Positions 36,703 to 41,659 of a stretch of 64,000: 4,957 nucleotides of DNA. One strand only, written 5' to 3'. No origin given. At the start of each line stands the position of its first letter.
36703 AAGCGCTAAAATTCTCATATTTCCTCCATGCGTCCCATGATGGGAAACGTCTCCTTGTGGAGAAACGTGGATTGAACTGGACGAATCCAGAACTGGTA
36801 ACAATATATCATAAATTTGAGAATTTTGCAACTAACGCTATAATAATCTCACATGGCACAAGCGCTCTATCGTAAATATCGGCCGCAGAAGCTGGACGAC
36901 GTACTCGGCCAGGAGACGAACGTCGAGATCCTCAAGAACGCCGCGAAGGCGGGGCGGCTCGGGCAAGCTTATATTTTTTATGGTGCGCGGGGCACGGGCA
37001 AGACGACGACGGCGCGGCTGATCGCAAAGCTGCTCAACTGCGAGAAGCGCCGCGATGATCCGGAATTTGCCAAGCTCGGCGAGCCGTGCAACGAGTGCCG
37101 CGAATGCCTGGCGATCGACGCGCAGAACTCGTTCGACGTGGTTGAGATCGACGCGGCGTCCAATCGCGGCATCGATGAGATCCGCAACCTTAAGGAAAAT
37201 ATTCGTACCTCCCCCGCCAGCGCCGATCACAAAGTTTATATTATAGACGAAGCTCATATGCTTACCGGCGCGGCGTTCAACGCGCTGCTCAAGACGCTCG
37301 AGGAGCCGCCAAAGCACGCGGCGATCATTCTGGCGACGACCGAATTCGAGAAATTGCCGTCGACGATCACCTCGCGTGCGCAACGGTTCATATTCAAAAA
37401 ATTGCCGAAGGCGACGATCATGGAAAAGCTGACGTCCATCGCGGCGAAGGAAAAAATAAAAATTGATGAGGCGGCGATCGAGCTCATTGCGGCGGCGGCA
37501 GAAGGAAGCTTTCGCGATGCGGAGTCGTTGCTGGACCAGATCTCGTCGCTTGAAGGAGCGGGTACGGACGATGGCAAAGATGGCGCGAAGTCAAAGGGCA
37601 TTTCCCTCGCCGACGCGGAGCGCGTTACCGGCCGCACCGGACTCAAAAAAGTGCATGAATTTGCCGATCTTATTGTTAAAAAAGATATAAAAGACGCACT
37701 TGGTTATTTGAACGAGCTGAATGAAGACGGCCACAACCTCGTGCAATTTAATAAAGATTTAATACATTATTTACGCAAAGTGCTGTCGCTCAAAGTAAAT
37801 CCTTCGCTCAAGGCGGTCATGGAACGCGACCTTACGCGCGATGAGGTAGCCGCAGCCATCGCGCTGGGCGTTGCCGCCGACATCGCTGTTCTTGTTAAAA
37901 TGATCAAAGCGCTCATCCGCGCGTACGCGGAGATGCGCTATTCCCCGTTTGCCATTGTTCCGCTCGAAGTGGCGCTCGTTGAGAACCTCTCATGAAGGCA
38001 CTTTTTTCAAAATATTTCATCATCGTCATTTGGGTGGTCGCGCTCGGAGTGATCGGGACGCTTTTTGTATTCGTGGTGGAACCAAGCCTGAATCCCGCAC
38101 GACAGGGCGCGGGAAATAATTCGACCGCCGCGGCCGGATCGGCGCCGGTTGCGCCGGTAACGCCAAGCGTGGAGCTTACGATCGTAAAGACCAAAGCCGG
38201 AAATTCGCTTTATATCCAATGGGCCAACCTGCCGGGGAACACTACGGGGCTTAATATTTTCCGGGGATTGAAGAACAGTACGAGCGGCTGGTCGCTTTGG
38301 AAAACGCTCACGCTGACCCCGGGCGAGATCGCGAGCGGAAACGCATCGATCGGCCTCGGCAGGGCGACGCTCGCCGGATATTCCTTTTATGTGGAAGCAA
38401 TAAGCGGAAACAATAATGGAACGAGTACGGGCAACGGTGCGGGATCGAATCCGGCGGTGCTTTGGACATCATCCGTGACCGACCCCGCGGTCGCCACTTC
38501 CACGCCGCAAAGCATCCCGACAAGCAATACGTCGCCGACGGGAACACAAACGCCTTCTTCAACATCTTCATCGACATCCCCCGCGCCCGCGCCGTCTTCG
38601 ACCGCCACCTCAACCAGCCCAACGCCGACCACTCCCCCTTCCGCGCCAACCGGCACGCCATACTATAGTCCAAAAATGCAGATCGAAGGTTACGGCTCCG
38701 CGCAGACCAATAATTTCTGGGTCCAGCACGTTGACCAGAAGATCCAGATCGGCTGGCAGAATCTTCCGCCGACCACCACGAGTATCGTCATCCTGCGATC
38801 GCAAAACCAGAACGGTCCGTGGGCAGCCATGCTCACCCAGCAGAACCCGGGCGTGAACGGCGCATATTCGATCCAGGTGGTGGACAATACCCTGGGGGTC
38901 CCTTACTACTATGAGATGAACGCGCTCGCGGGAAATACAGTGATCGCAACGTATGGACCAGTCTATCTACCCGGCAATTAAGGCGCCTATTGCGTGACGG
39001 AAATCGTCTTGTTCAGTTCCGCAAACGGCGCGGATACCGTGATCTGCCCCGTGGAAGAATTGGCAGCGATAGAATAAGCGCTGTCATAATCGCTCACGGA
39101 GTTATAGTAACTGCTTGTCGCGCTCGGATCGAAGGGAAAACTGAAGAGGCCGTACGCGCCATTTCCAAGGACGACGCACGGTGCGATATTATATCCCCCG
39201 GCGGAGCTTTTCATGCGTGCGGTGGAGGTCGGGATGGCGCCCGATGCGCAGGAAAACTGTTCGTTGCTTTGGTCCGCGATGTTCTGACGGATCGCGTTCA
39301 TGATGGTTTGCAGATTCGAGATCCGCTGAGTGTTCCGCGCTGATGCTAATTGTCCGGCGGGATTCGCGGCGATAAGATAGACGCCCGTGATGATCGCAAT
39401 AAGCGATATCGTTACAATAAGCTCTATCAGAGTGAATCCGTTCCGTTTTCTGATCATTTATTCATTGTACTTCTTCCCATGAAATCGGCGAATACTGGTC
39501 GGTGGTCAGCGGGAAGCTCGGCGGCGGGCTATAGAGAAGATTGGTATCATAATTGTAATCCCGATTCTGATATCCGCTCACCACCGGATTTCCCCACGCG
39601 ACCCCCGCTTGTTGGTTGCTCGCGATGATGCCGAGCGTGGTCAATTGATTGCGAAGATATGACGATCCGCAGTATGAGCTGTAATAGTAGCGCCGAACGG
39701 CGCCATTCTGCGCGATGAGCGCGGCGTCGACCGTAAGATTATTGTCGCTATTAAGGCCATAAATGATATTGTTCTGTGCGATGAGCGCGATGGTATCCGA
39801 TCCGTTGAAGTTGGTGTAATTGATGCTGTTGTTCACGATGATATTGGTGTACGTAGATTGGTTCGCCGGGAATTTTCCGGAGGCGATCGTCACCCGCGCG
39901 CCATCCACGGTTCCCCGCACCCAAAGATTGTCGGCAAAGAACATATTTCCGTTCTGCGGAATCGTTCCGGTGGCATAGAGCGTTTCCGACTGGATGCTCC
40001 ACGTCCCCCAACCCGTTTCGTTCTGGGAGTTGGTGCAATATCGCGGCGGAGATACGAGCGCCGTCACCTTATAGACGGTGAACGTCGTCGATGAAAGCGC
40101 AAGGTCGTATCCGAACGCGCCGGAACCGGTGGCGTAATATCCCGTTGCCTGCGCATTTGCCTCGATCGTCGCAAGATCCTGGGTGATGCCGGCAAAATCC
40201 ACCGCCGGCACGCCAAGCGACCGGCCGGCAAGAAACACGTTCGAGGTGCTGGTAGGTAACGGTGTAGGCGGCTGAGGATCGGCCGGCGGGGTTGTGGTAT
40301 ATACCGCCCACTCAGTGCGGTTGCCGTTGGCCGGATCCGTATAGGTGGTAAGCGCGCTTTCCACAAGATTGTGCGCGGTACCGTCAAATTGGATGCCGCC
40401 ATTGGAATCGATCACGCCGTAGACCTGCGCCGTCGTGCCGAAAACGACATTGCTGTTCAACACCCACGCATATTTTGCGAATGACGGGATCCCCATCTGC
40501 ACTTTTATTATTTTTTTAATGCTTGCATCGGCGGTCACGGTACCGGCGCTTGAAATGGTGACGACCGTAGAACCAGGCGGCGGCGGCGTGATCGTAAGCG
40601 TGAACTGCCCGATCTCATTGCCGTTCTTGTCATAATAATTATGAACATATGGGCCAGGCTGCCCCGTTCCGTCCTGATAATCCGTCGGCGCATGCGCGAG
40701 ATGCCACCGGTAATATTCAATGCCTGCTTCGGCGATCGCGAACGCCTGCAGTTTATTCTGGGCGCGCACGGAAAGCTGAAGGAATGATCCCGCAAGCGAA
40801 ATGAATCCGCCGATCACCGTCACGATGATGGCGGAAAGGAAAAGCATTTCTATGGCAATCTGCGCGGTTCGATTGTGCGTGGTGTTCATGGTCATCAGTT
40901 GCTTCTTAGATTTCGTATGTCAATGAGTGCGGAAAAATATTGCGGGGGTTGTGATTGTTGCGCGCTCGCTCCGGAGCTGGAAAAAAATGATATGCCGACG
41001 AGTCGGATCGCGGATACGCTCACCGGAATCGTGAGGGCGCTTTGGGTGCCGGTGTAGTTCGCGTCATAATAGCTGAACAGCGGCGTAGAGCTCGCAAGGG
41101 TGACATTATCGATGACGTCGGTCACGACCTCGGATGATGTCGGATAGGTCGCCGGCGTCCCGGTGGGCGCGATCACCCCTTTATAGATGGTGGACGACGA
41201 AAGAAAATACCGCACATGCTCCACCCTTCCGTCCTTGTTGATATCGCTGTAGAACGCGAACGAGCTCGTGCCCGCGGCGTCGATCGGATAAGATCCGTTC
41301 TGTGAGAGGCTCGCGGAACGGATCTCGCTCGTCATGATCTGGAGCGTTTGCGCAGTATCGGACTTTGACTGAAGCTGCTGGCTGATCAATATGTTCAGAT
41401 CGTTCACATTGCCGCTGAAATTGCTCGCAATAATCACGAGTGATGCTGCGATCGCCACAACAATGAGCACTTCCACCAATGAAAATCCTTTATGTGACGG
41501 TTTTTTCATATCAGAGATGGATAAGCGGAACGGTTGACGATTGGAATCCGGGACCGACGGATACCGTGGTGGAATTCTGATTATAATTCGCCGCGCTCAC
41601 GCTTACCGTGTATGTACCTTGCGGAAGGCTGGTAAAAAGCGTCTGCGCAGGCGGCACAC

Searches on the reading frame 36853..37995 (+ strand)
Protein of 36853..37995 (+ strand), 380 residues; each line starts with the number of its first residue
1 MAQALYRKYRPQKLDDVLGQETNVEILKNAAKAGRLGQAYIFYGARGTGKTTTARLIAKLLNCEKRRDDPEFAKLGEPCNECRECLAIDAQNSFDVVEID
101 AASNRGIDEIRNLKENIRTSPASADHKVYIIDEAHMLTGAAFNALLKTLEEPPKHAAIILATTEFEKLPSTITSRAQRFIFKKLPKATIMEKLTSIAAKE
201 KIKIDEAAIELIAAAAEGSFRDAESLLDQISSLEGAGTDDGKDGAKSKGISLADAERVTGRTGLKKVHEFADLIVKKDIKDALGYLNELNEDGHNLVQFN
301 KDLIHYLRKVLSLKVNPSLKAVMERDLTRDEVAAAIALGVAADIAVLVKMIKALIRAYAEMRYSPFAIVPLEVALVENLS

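Call 57: search_protein_families(library=pfam, proteins=[window:36853-37995:+], max_evalue=0.001)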
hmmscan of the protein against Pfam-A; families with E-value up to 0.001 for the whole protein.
window:36853-37995:+ (380 aa): 12 families
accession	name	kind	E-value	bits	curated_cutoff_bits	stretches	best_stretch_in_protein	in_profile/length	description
PF13177.12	DNA_pol3_delta2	-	2.8e-42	144.9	27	1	20-184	2-160/161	DNA polymerase III, delta subunit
PF22608.2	DNAX_ATPase_lid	-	1.2e-12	47.8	27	1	189-229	2-42/49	DNA polymerase III clamp loader subunit, ATPase lid domain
PF00004.35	AAA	-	2.3e-12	48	21.2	1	41-182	2-129/131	ATPase family associated with various cellular activities (AAA)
PF13401.12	AAA_22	-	2.5e-09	38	27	1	39-163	7-123/130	AAA domain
PF12169.13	DNA_pol3_gamma3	-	6.4e-09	36.2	24.4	1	250-376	1-125/143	DNA polymerase III subunits gamma and tau domain III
PF13604.12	AAA_30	-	7.3e-06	26.3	27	1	39-151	20-114/191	AAA domain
PF13173.12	AAA_14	-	2.9e-05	24.5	27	1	38-178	3-114/129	AAA domain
PF05496.18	RuvB_N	-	3.1e-05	24.2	27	1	10-66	2-62/159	Holliday junction DNA helicase RuvB P-loop domain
PF07728.20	AAA_5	-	0.00022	21.7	22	0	41-64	3-27/139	AAA domain (dynein-related subfamily)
PF13245.12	AAA_19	-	0.00034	21.2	25.1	0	39-152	13-116/134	AAA domain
PF03215.21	Rad17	-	0.00053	20.4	23.8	1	3-166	7-176/186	Rad17 P-loop domain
PF13191.12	AAA_16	-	0.00094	20.2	32.6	0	18-64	3-51/167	AAA ATPase domain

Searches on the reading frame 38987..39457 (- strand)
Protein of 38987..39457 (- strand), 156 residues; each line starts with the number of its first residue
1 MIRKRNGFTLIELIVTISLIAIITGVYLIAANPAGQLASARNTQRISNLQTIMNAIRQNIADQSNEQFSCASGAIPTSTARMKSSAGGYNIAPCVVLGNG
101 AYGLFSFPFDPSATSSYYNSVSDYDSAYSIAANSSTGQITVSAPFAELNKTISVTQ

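Call 57: search_protein_families(library=pfam, proteins=[window:38987-39457:-], max_evalue=0.001)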
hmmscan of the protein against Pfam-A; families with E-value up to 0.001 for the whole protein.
window:38987-39457:- (156 aa): 1 family
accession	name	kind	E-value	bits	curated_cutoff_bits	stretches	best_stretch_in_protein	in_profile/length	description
PF07963.17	N_methyl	-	1.3e-07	31.3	21.2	1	3-26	2-25/27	Prokaryotic N-terminal methylation motif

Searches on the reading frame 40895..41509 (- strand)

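Call 57: search_protein_families(library=pfam, proteins=[window:40895-41509:-], max_evalue=0.001)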
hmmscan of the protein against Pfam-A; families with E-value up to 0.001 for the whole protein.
window:40895-41509:- (204 aa): 1 family
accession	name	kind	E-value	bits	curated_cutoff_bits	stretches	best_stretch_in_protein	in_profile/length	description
PF07963.17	N_methyl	-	3.2e-06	26.9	21.2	1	5-28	3-26/27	Prokaryotic N-terminal methylation motif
